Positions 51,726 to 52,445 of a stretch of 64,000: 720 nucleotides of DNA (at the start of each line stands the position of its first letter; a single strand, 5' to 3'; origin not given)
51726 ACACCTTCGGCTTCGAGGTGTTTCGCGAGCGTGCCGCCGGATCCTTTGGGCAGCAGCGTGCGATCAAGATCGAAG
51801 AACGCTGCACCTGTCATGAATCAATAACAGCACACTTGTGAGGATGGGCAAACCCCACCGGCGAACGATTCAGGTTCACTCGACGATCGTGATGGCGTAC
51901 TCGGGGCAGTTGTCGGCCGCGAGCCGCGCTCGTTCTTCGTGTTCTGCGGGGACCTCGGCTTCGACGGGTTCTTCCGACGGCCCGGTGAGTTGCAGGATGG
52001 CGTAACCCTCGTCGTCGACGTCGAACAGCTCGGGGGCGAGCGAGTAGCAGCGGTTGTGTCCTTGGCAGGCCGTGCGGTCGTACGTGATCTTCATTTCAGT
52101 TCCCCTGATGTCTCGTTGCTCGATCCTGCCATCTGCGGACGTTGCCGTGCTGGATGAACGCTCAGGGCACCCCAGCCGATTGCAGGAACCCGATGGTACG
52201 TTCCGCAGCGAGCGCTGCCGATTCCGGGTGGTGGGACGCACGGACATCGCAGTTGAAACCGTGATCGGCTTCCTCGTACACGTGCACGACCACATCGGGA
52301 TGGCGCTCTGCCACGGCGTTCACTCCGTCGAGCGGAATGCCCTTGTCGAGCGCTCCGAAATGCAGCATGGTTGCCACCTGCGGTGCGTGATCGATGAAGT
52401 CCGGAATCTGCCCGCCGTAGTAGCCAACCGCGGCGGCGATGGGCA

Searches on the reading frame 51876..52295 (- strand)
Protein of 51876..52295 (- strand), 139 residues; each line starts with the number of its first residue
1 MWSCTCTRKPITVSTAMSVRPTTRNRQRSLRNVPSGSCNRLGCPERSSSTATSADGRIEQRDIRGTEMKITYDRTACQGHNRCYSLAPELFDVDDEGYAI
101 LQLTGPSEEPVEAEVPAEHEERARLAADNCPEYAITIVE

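Call 65: search_protein_families(library=pfam, proteins=[window:51876-52295:-], max_evalue=0.00001)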
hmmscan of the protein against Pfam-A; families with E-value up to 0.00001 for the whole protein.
window:51876-52295:- (139 aa): 2 families
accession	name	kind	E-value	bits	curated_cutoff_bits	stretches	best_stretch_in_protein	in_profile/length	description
PF13459.11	Fer4_15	-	4.3e-17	63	22.4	1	70-137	1-66/66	4Fe-4S single cluster domain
PF13370.11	Fer4_13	-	8.8e-10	39.6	24.5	1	73-136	2-57/58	4Fe-4S single cluster domain of Ferredoxin I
